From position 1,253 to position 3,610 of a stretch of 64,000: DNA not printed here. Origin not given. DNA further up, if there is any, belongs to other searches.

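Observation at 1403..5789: Divergent PqqU-like importer plus quinohemoprotein dehydrogenase: a candidate PQQ-scavenging oxidation module in a flavobacterium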

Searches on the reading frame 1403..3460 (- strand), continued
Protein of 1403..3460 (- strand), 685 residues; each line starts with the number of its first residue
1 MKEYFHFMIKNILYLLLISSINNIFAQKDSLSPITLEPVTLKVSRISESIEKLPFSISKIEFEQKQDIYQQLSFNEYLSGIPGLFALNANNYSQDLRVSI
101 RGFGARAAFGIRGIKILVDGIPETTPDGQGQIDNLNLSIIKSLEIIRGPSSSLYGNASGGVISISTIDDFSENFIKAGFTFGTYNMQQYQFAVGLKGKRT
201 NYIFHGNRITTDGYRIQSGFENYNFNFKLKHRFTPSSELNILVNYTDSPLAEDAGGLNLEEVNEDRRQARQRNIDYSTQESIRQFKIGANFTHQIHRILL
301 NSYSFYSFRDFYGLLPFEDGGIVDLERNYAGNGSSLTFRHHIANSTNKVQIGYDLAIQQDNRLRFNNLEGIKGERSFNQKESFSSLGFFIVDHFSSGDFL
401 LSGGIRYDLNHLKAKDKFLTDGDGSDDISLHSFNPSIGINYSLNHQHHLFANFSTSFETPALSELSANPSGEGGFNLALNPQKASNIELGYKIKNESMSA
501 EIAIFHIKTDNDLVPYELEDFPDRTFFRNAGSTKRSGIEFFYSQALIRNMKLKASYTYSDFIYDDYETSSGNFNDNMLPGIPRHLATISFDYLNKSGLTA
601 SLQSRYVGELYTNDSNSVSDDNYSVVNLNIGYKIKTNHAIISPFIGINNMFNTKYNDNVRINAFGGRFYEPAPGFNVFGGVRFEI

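Call 37: search_dna_similar(query=window:1403-3460:-, collection=plasmids, mode=protein, max_rows=12, max_evalue=1e-20)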
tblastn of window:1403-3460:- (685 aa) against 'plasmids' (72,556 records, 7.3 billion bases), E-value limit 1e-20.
Records with a match: 1027; places in all: 1080; records where one place covers at least 80% of the query: 28.
Best place of each record, by identity: <60% 1027.
By first word of the organism name: Klebsiella 553; Escherichia 251; Salmonella 129; Shigella 31; Rahnella 12; Acinetobacter 11; Citrobacter 8; Raoultella 6; Proteus 5; Enterobacter 4; and 13 more.
By predicted mobility (MOB-suite, as given by PLSDB): conjugative 642; mobilizable 211; non-mobilizable 174.
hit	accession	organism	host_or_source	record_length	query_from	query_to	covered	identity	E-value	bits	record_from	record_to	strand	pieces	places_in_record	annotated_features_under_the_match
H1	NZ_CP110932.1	Salmonella enterica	Chicken,whole organism,gut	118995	31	676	94%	32.6%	1e-72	301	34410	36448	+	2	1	none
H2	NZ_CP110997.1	Escherichia coli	Homo sapiens,urine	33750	31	684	95%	31.5%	5e-81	288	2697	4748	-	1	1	pqqU: TonB-dependent receptor PqqU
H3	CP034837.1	Rahnella aquatilis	Food spoilage microflora,food/cold ...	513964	25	681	96%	31.3%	3e-79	283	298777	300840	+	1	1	TonB-dependent receptor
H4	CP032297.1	Rahnella aquatilis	Sakura tree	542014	25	681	96%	31.3%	3e-79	283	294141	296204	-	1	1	TonB-dependent receptor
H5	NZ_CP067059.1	Rahnella aceris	-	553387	25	681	96%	31.3%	3e-79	283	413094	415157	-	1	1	pqqU: TonB-dependent receptor PqqU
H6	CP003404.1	Rahnella aquatilis HX2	-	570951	25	681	96%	31.3%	3e-79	283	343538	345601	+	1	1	TonB-dependent receptor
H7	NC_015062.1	Rahnella aceris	-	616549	25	681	96%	31.3%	3e-79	283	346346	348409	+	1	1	pqqU: TonB-dependent receptor PqqU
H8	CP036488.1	Rahnella aquatilis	cell culture,Rice-wheat rotation soil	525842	25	681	96%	31.3%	3e-79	283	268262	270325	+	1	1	TonB-dependent receptor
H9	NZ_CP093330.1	Rahnella aceris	whole organism,grassland soil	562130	25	681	96%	31.3%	1e-78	281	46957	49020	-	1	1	pqqU: TonB-dependent receptor PqqU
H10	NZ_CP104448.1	Acinetobacter baumannii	Homo sapiens,sputum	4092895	36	682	94%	31.8%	2e-75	272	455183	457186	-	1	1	none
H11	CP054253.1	Escherichia coli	Homo sapiens,bone infection of foot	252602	31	684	95%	31.4%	1e-81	290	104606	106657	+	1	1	TonB-dependent receptor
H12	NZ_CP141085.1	Escherichia coli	Homo sapiens,Infected Human Urine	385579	31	684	95%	31.4%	4e-81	288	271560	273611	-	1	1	pqqU: TonB-dependent receptor PqqU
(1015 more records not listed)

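Call 43: search_protein_families(library=pfam, proteins=[L002:5675-6868:-, L002:9047-10789:-], max_evalue=0.00001)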
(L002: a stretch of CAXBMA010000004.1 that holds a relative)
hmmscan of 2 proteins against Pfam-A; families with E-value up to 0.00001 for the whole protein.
L002:5675-6868:- (397 aa): 1 family
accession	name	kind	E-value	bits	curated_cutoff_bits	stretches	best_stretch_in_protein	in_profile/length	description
PF07690.21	MFS_1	-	2.5e-34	119.2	33.4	1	12-351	2-344/347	Major Facilitator Superfamily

L002:9047-10789:- (580 aa): 0 families

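Call 65: predict_structure(alignment_id=A1)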
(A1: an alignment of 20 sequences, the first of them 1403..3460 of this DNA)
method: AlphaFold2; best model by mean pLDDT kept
length: 685 residues; sequences in the alignment: 20
mean_pLDDT: 72.8   pTM: 0.76
mean pLDDT of the five models: 72.8, 69.7, 65.6, 63.7, 59.7
residues with pLDDT >= 90: 175; 70-90: 245; 50-70: 151; < 50: 114
segments of 3 or more residues with pLDDT < 50: 22-44, 88-112, 126-133, 253-271, 370-375, 420-422, 517-523, 569-577, 659-667
pLDDT, mean of each block of 10 residues (from residue 1): 67 65 37 29 57 81 74 60 52 32 32 67 54 58 76 66 81 90 84 92 89 63 88 92 84 44 41 57 86 91 89 62 78 92 89 88 61 56 87 92 91 69 66 91 93 85 61 71 88 91 89 58 58 84 89 89 61 47 84 89 85 56 88 91 92 70 47 82 92
secondary structure, 60 per line:
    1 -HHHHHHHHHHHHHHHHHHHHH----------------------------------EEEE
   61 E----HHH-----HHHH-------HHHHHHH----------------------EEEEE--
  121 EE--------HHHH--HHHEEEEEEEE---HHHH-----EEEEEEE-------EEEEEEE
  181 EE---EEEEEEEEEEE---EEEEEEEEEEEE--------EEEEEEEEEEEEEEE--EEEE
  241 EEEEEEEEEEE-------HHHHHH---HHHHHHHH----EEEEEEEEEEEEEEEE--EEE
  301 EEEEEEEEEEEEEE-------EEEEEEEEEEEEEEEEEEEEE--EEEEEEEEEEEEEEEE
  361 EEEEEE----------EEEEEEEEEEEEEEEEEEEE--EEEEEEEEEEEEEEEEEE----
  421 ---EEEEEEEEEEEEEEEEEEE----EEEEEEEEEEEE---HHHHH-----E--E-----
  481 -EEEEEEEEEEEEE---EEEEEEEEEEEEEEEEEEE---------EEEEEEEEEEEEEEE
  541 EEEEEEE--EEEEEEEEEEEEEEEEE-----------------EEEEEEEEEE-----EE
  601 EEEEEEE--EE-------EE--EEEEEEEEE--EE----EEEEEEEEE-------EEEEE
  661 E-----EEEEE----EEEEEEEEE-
elements in order (helices of 4 or more, strands of 3 or more residues): H2-22 E57-61 H74-77 H85-91 E114-118 H131-134 E140-147 H151-154 E160-166 E174-182 E186-196 E200-211 E220-234 E237-251 H259-264 H268-275 E280-295 E298-314 E322-342 E345-366 E377-396 E399-416 E424-442 E447-458 H462-466 E482-494 E498-516 E526-547 E550-566 E584-593 E599-607 E623-631 E640-648 E656-661 E667-671 E676-684

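Call 68: fold_search(model_id=the predicted structure, library=pdb)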
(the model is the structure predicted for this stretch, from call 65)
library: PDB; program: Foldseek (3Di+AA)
matches with E <= 10: 787; with E <= 0.001: 318
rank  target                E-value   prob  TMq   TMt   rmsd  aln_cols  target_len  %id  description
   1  9c4o                  1.2e-47  1.00  0.82  0.85   4.5       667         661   30  Cryo-EM structure of PqqU with ligand PQQ (released 2024-06-19)
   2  6v81                  2.3e-44  1.00  0.82  0.86   4.2       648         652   31  The crystal structure of the outer-membrane transporter YncD (released 2020-05-06)
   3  6i97_B                3.9e-35  1.00  0.74  0.67   5.9       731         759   18  Structure of the ferrioxamine B transporter FoxA from Pseudomonas aeruginosa in complex with ferrioxamine B and a C-te (released 2019-08-28)
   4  6i96                  7.1e-35  1.00  0.74  0.74   5.7       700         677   18  Structure of the ferrioxamine B transporter FoxA from Pseudomonas aeruginosa in complex with ferrioxamine B (released 2019-08-28)
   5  1by3                  2.3e-34  1.00  0.73  0.72   5.3       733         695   16  FHUA FROM E. COLI (released 1999-01-13)
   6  2grx_A                2.6e-34  1.00  0.74  0.72   5.1       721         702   17  Crystal structure of TonB in complex with FhuA, E. coli outer membrane receptor for ferrichrome (released 2006-06-13)
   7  1by5_A                3.0e-34  1.00  0.75  0.73   5.2       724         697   18  FHUA FROM E. COLI, WITH ITS LIGAND FERRICHROME (released 1999-01-13)
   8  6i97_A                6.4e-34  1.00  0.75  0.68   6.7       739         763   17  Structure of the ferrioxamine B transporter FoxA from Pseudomonas aeruginosa in complex with ferrioxamine B and a C-te (released 2019-08-28)
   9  1kmo                  9.7e-34  1.00  0.73  0.76   4.8       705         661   20  Crystal structure of the Outer Membrane Transporter FecA (released 2002-03-06)
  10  1kmp                  1.1e-33  1.00  0.75  0.79   4.6       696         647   19  Crystal structure of the Outer Membrane Transporter FecA Complexed with Ferric Citrate (released 2002-03-06)
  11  2grx_B                1.2e-33  1.00  0.74  0.74   5.1       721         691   17  Crystal structure of TonB in complex with FhuA, E. coli outer membrane receptor for ferrichrome (released 2006-06-13)
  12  8b14_A                1.9e-33  1.00  0.73  0.72   6.6       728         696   17  T5 Receptor Binding Protein pb5 in complex with its E. coli receptor FhuA (released 2023-02-08)
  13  1fcp_A                2.0e-33  1.00  0.73  0.71   6.2       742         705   16  FERRIC HYDROXAMATE UPTAKE RECEPTOR (FHUA) FROM E.COLI IN COMPLEX WITH BOUND FERRICHROME-IRON (released 1999-01-13)
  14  9a3c_MODEL_1_A        2.2e-33  1.00  0.76  0.69   5.9       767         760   15  Model of E. coli Fiu by in-cell photo-crosslinking MS and deep learning (released 2023-02-24)
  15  1qjq_A                7.9e-33  1.00  0.73  0.71   6.3       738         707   17  FERRIC HYDROXAMATE RECEPTOR FROM ESCHERICHIA COLI (FHUA) (released 2000-06-05)
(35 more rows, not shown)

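Call 76: search_protein_families(library=pfam, proteins=[L027:1692-3488:+, L027:3619-4389:+, L027:4494-6794:+, L027:9164-10345:+, L027:10815-12407:+], max_evalue=0.00001)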
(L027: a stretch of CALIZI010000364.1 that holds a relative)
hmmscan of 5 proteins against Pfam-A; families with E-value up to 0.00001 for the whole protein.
L027:1692-3488:+ (598 aa): 3 families
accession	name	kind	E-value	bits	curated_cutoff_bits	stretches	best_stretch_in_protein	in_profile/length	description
PF01011.28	PQQ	-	8.3e-64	216.8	26.7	2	76-384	1-335/595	Glucose/ethanol/alcohol dehydrogenase, beta-propeller domain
PF13360.13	PQQ_2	-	2.3e-32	113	27.6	3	141-261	8-105/233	Outer membrane protein assembly factor BamB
PF13570.13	Beta-prop_ACSF4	-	1.7e-15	57.7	133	1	119-257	8-132/329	Beta-alanine-activating enzyme, beta-propeller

L027:3619-4389:+ (256 aa): 0 families

L027:4494-6794:+ (766 aa): 2 families
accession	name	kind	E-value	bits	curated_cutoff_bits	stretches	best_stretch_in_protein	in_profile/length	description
PF00593.30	TonB_dep_Rec_b-barrel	-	4.5e-22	80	27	1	358-718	97-435/436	TonB dependent receptor-like, beta-barrel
PF07715.20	Plug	-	1.7e-07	32.1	23.9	1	60-154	20-107/107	TonB-dependent Receptor Plug Domain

L027:9164-10345:+ (393 aa): 1 family
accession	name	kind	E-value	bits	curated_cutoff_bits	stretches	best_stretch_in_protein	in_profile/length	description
PF07690.21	MFS_1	-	1.5e-34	119.9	33.4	2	16-352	3-342/347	Major Facilitator Superfamily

L027:10815-12407:+ (530 aa): 2 families
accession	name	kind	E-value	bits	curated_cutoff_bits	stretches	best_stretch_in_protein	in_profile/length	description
PF07940.18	Hepar_II_III_C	-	2e-47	162.2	24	1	313-528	6-234/237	Heparinase II/III-like, C-terminal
PF16889.11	Hepar_II_III_N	-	1.9e-11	44.4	22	1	169-292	195-316/340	Heparinase II/III N-terminus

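Call 85: search_protein_families(library=ncbifam, proteins=[L027:1692-3488:+, L027:3619-4389:+, L027:4494-6794:+, L027:6956-9061:+, L027:9164-10345:+, L002:9047-10789:-], max_evalue=0.000001)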
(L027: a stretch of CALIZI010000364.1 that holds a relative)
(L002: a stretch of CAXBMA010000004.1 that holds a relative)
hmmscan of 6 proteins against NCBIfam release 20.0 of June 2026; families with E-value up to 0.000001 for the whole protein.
L027:1692-3488:+ (598 aa): 6 families
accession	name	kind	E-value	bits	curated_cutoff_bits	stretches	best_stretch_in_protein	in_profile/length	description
TIGR03075.1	PQQ_enz_alc_DH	subfamily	5.3e-174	579.7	480.05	1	70-566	15-527/530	PQQ-dependent dehydrogenase, methanol/ethanol family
TIGR04528.1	acido_non_PQQ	subfamily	9.9e-98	328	650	1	73-566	3-485/493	acido-empty-quinoprotein group A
TIGR03074.1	PQQ_membr_DH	subfamily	7.5e-52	176.2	832.65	2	37-388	116-505/783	membrane-bound PQQ-dependent dehydrogenase, glucose/quinate/shikimate family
TIGR03300.1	assembly_YfgL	equivalog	1.4e-28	99.6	285.2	2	80-256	21-173/377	outer membrane protein assembly factor BamB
NF008351.0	PRK11138.1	equivalog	8.4e-20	70.6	423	1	80-258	24-191/394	outer membrane protein assembly factor BamB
NF053615.1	SerThrKinAfsKStmc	equivalog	1.3e-07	30.7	1300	0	103-260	551-696/809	protein serine/threonine kinase AfsK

L027:3619-4389:+ (256 aa): 2 families
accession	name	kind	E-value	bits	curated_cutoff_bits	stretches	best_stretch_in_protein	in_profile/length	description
TIGR03871.1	ABC_peri_MoxJ_2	subfamily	1.1e-11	44.8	212.15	1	50-255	11-228/232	quinoprotein dehydrogenase-associated putative ABC transporter substrate-binding protein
TIGR03870.1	ABC_MoxJ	equivalog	3.9e-08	33.1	258.1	0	44-135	5-88/246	methanol oxidation system protein MoxJ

L027:4494-6794:+ (766 aa): 6 families
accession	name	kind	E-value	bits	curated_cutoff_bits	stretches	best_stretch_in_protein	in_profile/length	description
TIGR01783.1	TonB-siderophor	subfamily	7.9e-20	71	223.5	1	483-727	408-623/649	TonB-dependent siderophore receptor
NF041535.1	TonB_rec_PqqU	equivalog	1e-15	57.1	1200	1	479-724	418-643/676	TonB-dependent receptor PqqU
TIGR01786.1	TonB-hemlactrns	subfamily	1.4e-14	53.4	323.75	1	435-728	391-690/719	TonB-dependent hemoglobin/transferrin/lactoferrin family receptor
NF010011.0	PRK13484.1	equivalog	4.6e-08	31.8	1197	1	485-725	419-657/682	IreA family TonB-dependent siderophore receptor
NF053590.1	TonB_dep_TOL0244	equivalog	1.6e-07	30.3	645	0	494-732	371-588/604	TOL_0244 family TonB-dependent receptor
TIGR01782.1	TonB-Xanth-Caul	subfamily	2.7e-07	29.2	310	0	125-439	99-387/868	TonB-dependent receptor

L027:6956-9061:+ (701 aa): 21 families
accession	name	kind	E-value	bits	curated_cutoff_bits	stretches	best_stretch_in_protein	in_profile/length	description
NF041535.1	TonB_rec_PqqU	equivalog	8.8e-107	358.1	1200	1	60-697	9-669/676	TonB-dependent receptor PqqU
TIGR01783.1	TonB-siderophor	subfamily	1.9e-51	175.5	223.5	2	402-685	365-635/649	TonB-dependent siderophore receptor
TIGR01785.1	TonB-hemin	subfamily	5.8e-33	114.2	316.85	2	399-692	364-676/677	TonB-dependent heme/hemoglobin receptor family protein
TIGR01786.1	TonB-hemlactrns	subfamily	8.6e-28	97.1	323.75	1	227-673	323-688/719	TonB-dependent hemoglobin/transferrin/lactoferrin family receptor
NF007465.0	PRK10044.1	equivalog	2.3e-17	62.5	803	1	393-672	436-701/726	ferrichrome porin FhuA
NF007926.1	PRK10641.1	equivalog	1.2e-16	60.4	836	1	84-233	60-205/617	TonB-dependent vitamin B12 receptor BtuB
NF010651.0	PRK14050.1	equivalog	2.6e-16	58.9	884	1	392-673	443-706/730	TonB-dependent siderophore receptor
NF047944.1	FoxamRcptFoxA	equivalog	4.2e-16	58.4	1300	1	397-671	411-671/697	ferrioxamine B receptor FoxA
TIGR01779.1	TonB-B12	equivalog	5.5e-16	58.2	599.7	1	81-231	58-205/614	TonB-dependent vitamin B12 receptor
NF010010.0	PRK13483.1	equivalog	1.4e-14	53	927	1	540-672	511-639/660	ligand-gated channel protein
NF053590.1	TonB_dep_TOL0244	equivalog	2.5e-13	49.5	645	1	491-651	409-563/604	TOL_0244 family TonB-dependent receptor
NF007349.0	PRK09840.1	equivalog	4.1e-13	48.2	686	1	446-685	513-745/760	catecholate siderophore receptor Fiu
NF049946.1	TonB_dep_CU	exception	4.3e-12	45.1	700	0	444-673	443-663/683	TonB-dependent receptor, CU motif-type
NF010650.0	PRK14049.1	equivalog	4.7e-12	44.9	904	1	390-655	424-686/729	ferrioxamine B receptor precursor protein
NF049944.1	TonB_dep_PUIUD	equivalog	8.9e-12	44.1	850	1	439-671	432-665/686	TonB-dependent receptor, PUIUD motif-type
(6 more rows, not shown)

L027:9164-10345:+ (393 aa): 0 families

L002:9047-10789:- (580 aa): 0 families
